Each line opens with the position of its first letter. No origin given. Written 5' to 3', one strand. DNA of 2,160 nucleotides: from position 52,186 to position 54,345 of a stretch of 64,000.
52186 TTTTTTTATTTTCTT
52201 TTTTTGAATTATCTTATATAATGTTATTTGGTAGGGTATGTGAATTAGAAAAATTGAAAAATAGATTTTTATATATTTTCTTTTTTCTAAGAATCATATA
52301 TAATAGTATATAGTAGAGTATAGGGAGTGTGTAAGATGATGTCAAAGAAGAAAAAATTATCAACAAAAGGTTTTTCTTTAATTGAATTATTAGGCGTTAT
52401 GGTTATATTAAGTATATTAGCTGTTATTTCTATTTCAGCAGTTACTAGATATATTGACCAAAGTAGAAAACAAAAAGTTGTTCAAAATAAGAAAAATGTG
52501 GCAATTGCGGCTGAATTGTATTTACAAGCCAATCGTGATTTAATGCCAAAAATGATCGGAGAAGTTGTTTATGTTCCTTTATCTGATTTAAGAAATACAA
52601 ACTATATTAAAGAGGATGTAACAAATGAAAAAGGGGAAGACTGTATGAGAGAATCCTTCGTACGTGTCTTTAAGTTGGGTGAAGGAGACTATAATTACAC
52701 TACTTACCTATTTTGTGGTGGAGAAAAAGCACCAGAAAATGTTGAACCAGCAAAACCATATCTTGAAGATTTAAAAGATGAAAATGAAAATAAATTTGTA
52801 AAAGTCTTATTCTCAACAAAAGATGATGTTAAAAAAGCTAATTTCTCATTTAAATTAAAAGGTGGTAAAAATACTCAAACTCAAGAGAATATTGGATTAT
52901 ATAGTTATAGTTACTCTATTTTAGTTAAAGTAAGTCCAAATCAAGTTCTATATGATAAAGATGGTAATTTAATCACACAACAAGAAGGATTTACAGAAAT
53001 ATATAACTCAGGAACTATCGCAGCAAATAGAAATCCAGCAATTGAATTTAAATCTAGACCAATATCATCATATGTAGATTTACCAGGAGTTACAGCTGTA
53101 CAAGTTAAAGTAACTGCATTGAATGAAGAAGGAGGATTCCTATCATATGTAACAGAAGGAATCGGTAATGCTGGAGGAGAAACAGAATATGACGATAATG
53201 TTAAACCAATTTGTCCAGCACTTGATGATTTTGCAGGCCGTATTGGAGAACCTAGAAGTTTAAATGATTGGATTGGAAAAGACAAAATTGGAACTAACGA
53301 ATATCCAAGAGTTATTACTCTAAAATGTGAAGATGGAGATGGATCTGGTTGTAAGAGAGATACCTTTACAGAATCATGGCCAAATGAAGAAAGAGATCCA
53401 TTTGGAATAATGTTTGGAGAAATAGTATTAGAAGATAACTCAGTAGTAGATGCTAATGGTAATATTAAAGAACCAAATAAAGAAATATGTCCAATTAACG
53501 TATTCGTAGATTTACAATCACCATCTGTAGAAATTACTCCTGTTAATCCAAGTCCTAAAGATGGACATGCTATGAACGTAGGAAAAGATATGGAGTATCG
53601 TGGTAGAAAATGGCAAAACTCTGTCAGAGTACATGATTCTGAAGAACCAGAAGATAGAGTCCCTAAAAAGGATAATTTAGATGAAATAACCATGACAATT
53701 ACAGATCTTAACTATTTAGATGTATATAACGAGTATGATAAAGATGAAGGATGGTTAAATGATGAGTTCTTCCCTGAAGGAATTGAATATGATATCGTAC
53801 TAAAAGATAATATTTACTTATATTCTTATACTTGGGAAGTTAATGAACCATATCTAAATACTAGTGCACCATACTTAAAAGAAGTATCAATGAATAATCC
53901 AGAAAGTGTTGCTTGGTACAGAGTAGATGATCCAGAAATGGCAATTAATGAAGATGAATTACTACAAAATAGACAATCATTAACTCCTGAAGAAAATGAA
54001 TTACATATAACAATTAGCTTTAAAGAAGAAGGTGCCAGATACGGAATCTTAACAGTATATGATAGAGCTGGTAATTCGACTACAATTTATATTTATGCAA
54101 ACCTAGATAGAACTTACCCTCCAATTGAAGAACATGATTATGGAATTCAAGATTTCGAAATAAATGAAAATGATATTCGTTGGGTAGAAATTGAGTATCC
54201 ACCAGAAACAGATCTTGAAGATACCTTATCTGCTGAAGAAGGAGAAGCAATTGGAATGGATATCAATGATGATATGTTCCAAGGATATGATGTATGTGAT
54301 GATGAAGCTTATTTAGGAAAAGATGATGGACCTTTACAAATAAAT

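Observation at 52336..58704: A ~2,120-aa Cys-rich multi-module protein headed by a canonical type IV prepilin signal, far from any pilus machinery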

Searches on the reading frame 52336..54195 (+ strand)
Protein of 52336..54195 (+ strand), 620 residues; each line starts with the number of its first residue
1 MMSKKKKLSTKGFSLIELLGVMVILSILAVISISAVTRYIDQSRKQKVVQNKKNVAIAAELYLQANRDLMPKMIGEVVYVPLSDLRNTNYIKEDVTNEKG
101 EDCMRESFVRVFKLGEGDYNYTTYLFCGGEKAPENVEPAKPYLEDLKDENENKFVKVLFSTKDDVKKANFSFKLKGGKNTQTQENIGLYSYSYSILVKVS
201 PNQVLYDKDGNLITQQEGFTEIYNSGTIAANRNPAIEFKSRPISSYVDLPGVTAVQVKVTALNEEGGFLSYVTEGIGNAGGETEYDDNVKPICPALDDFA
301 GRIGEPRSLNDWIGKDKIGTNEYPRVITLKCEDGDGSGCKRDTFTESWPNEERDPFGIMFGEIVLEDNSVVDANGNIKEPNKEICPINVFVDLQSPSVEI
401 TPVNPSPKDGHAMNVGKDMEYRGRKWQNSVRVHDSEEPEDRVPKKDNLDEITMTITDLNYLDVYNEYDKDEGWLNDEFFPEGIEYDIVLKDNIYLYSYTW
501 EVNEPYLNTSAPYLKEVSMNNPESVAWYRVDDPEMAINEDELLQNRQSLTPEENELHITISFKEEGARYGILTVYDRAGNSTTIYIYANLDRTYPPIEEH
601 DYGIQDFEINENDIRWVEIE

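Call 24: find_related_loci(query=A1, collection=genome_contigs, flank=10000)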
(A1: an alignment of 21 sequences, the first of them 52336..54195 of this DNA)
Query A1 (620 aa) in genome_contigs; peptide patterns used: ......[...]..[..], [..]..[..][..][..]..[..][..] (x = any residue, [..] = any of these).
600 stretches matched a pattern (row limit reached: there are more); 259 encode a relative of the query (tblastn E <= 1e-3); the best 80 are kept; 80 distinct loci.
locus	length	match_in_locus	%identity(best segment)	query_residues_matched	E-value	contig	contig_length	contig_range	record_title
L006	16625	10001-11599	36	5-595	2e-105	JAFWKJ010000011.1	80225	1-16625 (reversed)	MAG: Bacilli bacterium isolate RGIG5819 Sheep_Ileum.Co__c407209, whole genome shotgun sequence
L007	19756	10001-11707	39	11-606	3e-115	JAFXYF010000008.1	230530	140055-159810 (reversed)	MAG: Bacilli bacterium isolate RGIG6854 Sheep_Rumen-4__c715535, whole genome shotgun sequence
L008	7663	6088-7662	33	8-580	1e-93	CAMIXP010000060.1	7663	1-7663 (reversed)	MAG: uncultured Bacillales bacterium isolate SRR12081302_bin.69_metaWRAP_v1.3_MAG genome assembly, contig: ERZ12289775.1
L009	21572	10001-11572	31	6-601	2e-81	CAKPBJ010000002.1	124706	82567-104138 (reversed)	MAG: uncultured Bacilli bacterium isolate REFINED_METABAT215_TOP10_CONTIGS_1500_ASSEMBLY_K77_MERGED__Hadza_MoBio_hadza-A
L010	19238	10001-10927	26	7-397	7e-20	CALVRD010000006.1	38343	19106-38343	MAG: uncultured Bacilli bacterium isolate BRZ_P__bin85 genome assembly, contig: BRZ_P__NODE_1252_length_38343_cov_5.5864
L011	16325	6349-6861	33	7-174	5e-18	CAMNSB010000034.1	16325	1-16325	MAG: uncultured Tenericutes bacterium isolate SRR19792995_bin.60_metawrap_v1.3_MAG genome assembly, contig: ERZ12290371_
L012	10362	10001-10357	39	5-125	2e-17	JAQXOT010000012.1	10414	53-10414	MAG: bacterium isolate SUG1386 k141_4340710, whole genome shotgun sequence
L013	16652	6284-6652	36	7-127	1e-16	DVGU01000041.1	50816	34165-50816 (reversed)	MAG TPA_asm: Candidatus Faecimonas gallistercoris isolate CHK189-3136 CHK189__C137696_L50816_ERR3414584, whole genome sh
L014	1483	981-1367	30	7-135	6e-15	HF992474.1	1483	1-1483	Mycoplasma sp. CAG:877 genomic scaffold, scf12, whole genome shotgun sequence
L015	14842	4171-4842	26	5-223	6e-14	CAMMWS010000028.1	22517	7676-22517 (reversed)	MAG: uncultured Tenericutes bacterium isolate ERR4968606_bin.83_MetaWRAP_v1.1_MAG genome assembly, contig: NODE_2098_len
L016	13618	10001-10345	34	8-122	2e-13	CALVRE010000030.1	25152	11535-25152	MAG: uncultured Bacilli bacterium isolate E10__bin82 genome assembly, contig: E10__k127_4271620, whole genome shotgun se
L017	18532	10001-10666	26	1-223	1e-12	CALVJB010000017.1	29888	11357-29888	MAG: uncultured Bacilli bacterium isolate BRZ_PQ__bin74 genome assembly, contig: BRZ_PQ__NODE_2206_length_29888_cov_42.7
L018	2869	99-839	27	8-252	6e-12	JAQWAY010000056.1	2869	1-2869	MAG: Bacilli bacterium isolate STF2_207 NODE_155891_length_2869_cov_14.732312_Sandtown_F2, whole genome shotgun sequence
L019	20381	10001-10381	30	8-129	2e-11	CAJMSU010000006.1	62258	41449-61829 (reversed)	TPA_asm: uncultured bacterium isolate SRR5519181-bin.25 genome assembly, contig: NODE_269_length_62258_cov_7.602720, who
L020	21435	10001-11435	36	11-127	2e-11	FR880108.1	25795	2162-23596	Clostridium sp. CAG:524 genomic scaffold, scf42, whole genome shotgun sequence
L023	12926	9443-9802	34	2-128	5e-11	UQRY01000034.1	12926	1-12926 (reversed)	uncultured Tenericutes bacterium isolate UMGS592 genome assembly, contig: NODE_2754_length_12926_cov_11.888043, whole ge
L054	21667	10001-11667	53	5-125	7e-8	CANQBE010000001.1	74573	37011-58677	MAG: uncultured Bacilli bacterium isolate Lapin-002__bin106 genome assembly, contig: Lapin-002__NODE_417_length_74573_co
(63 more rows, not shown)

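Call 33: find_homologous_proteins(query=L023:4655-6106:+, max_evalue=1e-20)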
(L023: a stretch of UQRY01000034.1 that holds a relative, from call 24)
Query L023:4655-6106:+ (483 aa): 5330 proteins with E <= 1e-20 among 8000 candidates; the best 120 are listed.
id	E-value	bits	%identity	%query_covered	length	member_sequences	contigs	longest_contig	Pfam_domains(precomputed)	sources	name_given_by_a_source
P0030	8.8e-285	962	94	99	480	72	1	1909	PF00482.29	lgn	-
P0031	4.6e-270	914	89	100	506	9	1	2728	PF00482.29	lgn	-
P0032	2.8e-262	888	86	99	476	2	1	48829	PF00482.29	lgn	-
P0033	1.2e-237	807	91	90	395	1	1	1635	PF00482.29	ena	-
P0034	7.5e-218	742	71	99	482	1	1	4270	PF00482.29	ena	-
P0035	8.4e-218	742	71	99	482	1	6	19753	PF00482.29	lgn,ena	-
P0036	1.7e-216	737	70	99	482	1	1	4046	PF00482.29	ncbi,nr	ncbi:MAG: type II secretion system F family protein [bacterium]|nr:type II secretion system F family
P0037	3.1e-215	733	70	99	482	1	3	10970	PF00482.29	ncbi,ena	-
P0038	4.8e-215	732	70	99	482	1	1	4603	PF00482.29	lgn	-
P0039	3.9e-214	729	71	99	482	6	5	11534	PF00482.29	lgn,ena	-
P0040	8.5e-214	728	70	99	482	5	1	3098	PF00482.29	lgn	-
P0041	1.1e-213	728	70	99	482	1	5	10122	PF00482.29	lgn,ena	-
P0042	1.7e-213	727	71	99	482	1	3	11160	PF00482.29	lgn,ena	-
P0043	2.3e-213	727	72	99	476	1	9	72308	PF00482.29,PF28597.1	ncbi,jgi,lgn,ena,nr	ncbi:MAG: type II secretion system F family protein [Firmicutes bacterium]|nr:type II secretion syst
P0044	5.3e-213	726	71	99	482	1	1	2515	PF00482.29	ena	-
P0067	6.4e-199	679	67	99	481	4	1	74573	PF00482.29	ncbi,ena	-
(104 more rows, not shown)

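Call 35: find_encoding_contigs(protein=P0067, flank=10000, max_places=1)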
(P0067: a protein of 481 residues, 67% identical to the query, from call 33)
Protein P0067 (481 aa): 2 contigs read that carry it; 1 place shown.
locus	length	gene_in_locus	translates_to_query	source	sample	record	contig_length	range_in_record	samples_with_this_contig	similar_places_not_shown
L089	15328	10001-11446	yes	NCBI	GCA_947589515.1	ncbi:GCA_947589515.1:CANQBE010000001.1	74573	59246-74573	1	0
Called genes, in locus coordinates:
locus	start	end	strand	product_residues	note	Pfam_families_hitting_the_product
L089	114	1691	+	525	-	PF16403:Bact_surface_Ig-like, PF01522:Polysacc_deac_1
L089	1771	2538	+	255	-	-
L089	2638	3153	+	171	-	PF09419:PGP_phosphatase, PF00702:Hydrolase, PF13419:HAD_2 (faint), PF13242:Hydrolase_like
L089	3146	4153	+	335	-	PF02421:FeoB_N (faint), PF03193:RsgA_GTPase, PF00071:Ras (faint), PF21516:YqeH-like_C (faint), PF00009:GTP_EFTU (faint), PF00350:Dynamin_N (faint), PF01926:MMR_HSR1, PF04548:AIG1 (weak)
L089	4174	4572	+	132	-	-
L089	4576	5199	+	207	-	PF06042:NTP_transf_6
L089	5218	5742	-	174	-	PF20122:DUF6512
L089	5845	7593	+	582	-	PF01807:Zn_ribbon_DnaG, PF08275:DNAG_N, PF01751:Toprim, PF13155:Toprim_2, PF13362:Toprim_3 (weak), PF13662:Toprim_4, PF10410:DnaB_bind (weak)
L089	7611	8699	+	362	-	PF03979:Sigma70_r1_1, PF00140:Sigma70_r1_2, PF04542:Sigma70_r2, PF04539:Sigma70_r3, PF04545:Sigma70_r4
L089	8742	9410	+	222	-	PF06325:PrmA (weak), PF12847:Methyltransf_18, PF04816:TrmK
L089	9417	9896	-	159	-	PF14181:YqfQ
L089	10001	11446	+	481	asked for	PF00482:T2SSF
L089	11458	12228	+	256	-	PF06750:A24_N_bact, PF01478:Peptidase_A24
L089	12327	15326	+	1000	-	?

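Call 49: predict_structure(alignment_id=A2)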
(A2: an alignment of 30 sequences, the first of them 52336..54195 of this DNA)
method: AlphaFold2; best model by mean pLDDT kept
length: 620 residues; sequences in the alignment: 30
mean_pLDDT: 78.0   pTM: 0.54
mean pLDDT of the five models: 78.0, 77.3, 77.2, 76.4, 74.7
residues with pLDDT >= 90: 130; 70-90: 342; 50-70: 106; < 50: 42
segments of 3 or more residues with pLDDT < 50: 1-13, 279-283, 598-607, 609-611, 613-620
pLDDT, mean of each block of 10 residues (from residue 1): 38 61 77 70 74 83 82 75 85 80 85 77 83 78 79 76 66 80 74 75 59 58 74 83 64 73 80 60 59 84 85 82 79 74 79 83 83 66 91 92 89 90 90 70 56 93 86 89 95 94 91 91 93 86 86 92 93 95 95 61 47 45
secondary structure, 60 per line:
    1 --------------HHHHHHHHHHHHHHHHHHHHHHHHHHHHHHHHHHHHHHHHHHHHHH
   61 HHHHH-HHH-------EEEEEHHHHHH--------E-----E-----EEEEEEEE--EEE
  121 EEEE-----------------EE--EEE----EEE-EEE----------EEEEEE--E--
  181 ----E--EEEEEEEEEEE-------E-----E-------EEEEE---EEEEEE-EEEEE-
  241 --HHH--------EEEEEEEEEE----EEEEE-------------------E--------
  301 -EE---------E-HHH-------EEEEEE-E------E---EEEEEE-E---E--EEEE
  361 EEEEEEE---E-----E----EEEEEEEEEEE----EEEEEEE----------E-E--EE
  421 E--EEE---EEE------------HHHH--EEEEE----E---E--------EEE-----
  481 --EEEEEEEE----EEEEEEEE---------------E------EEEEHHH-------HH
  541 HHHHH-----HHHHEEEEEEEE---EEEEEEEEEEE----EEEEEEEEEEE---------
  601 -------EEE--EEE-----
elements in order: H15-65 E77-81 H82-87 E108-115 E118-124 E146-148 E153-155 E157-159 E170-175 E188-198 E220-224 E228-233 E235-239 E254-263 E268-272 E325-330 E343-348 E357-367 E382-392 E397-403 E419-421 E424-426 E430-432 H445-448 E451-455 E473-475 E483-490 E495-502 E525-528 H539-545 H551-554 E555-562 E566-576 E581-591 E608-610 E613-615

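Call 52: fold_search(model_id=the predicted structure, library=pdb)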
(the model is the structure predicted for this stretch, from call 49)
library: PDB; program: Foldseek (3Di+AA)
matches with E <= 10: 1571; with E <= 0.001: 66
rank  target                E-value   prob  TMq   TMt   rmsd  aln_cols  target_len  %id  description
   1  6tav_A                2.1e-06  0.99  0.13  0.06  27.4       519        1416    8  Crystal structure of endopeptidase-induced alpha2-macroglobulin (released 2021-05-12)
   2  5irb_B                3.3e-06  1.00  0.15  0.24  23.3       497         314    9  Structural insight into host cell surface retention of a 1.5-MDa bacterial ice-binding adhesin (released 2017-07-19)
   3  4p99_A                3.3e-06  0.98  0.14  0.18  33.2       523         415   11  Ca2+-stabilized adhesin helps an Antarctic bacterium reach out and bind ice (released 2014-06-18)
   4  5irb_A                3.9e-06  0.99  0.14  0.22  22.2       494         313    9  Structural insight into host cell surface retention of a 1.5-MDa bacterial ice-binding adhesin (released 2017-07-19)
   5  9qk2_F                6.7e-06  0.94  0.13  0.13  27.7       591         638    7  Structure of the Complement classical and lectin pathway C3 convertase in complex with substrate C3 (released 2025-12-24)
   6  5a42                  7.4e-06  0.91  0.15  0.06  30.2       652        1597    9  Cryo-EM single particle 3D reconstruction of the native conformation of E. coli alpha-2-macroglobulin (ECAM) (released 2015-07-29)
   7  6xi3                  1.6e-05  0.91  0.12  0.17  29.5       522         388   10  Crystal structure of tetra-tandem repeat in extending region of large adhesion protein (released 2020-10-14)
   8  6za2_A                1.7e-05  0.99  0.20  0.13  25.0       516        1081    9  Crystal structure of dimeric latent PorU from Porphyromonas gingivalis (released 2021-09-29)
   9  3hs0_F                2.0e-05  0.99  0.15  0.15  20.0       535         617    7  Cobra Venom Factor (CVF) in complex with human factor B (released 2009-07-07)
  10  9u62_E                2.0e-05  0.96  0.13  0.06  20.7       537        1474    8  AP pathways C3 convertase C3bBbP and C3 complex (released 2026-01-14)
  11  9fx3_A                2.5e-05  0.75  0.12  0.07  29.1       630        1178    7  Structure of active human CD109 (released 2025-03-19)
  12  8cka_A                3.4e-05  0.41  0.10  0.12  28.7       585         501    7  Deinococcus radidurans HPI S-layer (released 2023-04-19)
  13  3hs0_A                3.8e-05  0.97  0.14  0.14  24.3       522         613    9  Cobra Venom Factor (CVF) in complex with human factor B (released 2009-07-07)
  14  7som_D                3.8e-05  0.57  0.13  0.07  36.2       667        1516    9  Ciliary C2 central pair apparatus isolated from Chlamydomonas reinhardtii (released 2022-04-13)
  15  3frp_A                6.0e-05  0.97  0.14  0.15  28.0       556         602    9  Crystal Structure of Cobra Venom Factor, a Co-factor for C3- and C5 convertase CVFBb (released 2009-04-28)
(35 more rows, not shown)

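Call 55: search_solved_structures(query=A2, max_evalue=1, show_alignments=2)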
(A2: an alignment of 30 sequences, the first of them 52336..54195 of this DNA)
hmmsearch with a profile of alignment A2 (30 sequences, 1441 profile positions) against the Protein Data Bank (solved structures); distinct sequences matched with E-value up to 1: 25.
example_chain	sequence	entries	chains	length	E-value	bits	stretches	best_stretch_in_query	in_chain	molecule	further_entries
9egp_A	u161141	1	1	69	2e-09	39.2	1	5-62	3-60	Geopilin domain 1 protein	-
7tgg_A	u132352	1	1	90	1.7e-08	36.2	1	4-62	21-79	Geopilin domain 1 protein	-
8pfb_G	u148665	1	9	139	4e-07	31.6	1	13-67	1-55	Type IV pilin PilE1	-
9laa_A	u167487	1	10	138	1.4e-06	29.7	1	1-44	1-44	Type IV pilin protein PilA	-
2m7g_A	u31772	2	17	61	8.9e-05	23.8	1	13-63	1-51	Geopilin domain 1 protein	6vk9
8tj2_C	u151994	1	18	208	0.00012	23.4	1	13-63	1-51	Type IV major pilin protein PilA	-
3sok_A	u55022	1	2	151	0.00019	22.7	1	13-45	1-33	Fimbrial protein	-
9lab_B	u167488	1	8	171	0.00043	21.6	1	8-32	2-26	MSHA major pilin subunit MshA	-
8tob_GA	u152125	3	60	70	0.00044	21.5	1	14-52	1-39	Fimbrial protein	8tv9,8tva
8tum_e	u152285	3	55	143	0.0015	19.7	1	13-44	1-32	Type IV major pilin protein PilA | Pilin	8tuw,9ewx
1oqw_A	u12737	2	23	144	0.0018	19.5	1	13-44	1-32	Fimbrial protein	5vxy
6gv9_A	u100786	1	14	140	0.0021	19.3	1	13-44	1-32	Prepilin peptidase-dependent protein D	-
1ay2_A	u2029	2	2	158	0.0039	18.4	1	13-44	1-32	TYPE 4 PILIN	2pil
8p3b_A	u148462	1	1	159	0.0041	18.3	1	13-44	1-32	Fimbrial protein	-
5kua_A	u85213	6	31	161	0.0043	18.2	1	13-44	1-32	pilin | Neisseria meningitidis PilE variant SB-GATDH | Neisseria meningitidis PilE, SB-DATDH variant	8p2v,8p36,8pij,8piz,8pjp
5wda_A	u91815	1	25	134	0.0094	17.1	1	13-67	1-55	General secretion pathway protein G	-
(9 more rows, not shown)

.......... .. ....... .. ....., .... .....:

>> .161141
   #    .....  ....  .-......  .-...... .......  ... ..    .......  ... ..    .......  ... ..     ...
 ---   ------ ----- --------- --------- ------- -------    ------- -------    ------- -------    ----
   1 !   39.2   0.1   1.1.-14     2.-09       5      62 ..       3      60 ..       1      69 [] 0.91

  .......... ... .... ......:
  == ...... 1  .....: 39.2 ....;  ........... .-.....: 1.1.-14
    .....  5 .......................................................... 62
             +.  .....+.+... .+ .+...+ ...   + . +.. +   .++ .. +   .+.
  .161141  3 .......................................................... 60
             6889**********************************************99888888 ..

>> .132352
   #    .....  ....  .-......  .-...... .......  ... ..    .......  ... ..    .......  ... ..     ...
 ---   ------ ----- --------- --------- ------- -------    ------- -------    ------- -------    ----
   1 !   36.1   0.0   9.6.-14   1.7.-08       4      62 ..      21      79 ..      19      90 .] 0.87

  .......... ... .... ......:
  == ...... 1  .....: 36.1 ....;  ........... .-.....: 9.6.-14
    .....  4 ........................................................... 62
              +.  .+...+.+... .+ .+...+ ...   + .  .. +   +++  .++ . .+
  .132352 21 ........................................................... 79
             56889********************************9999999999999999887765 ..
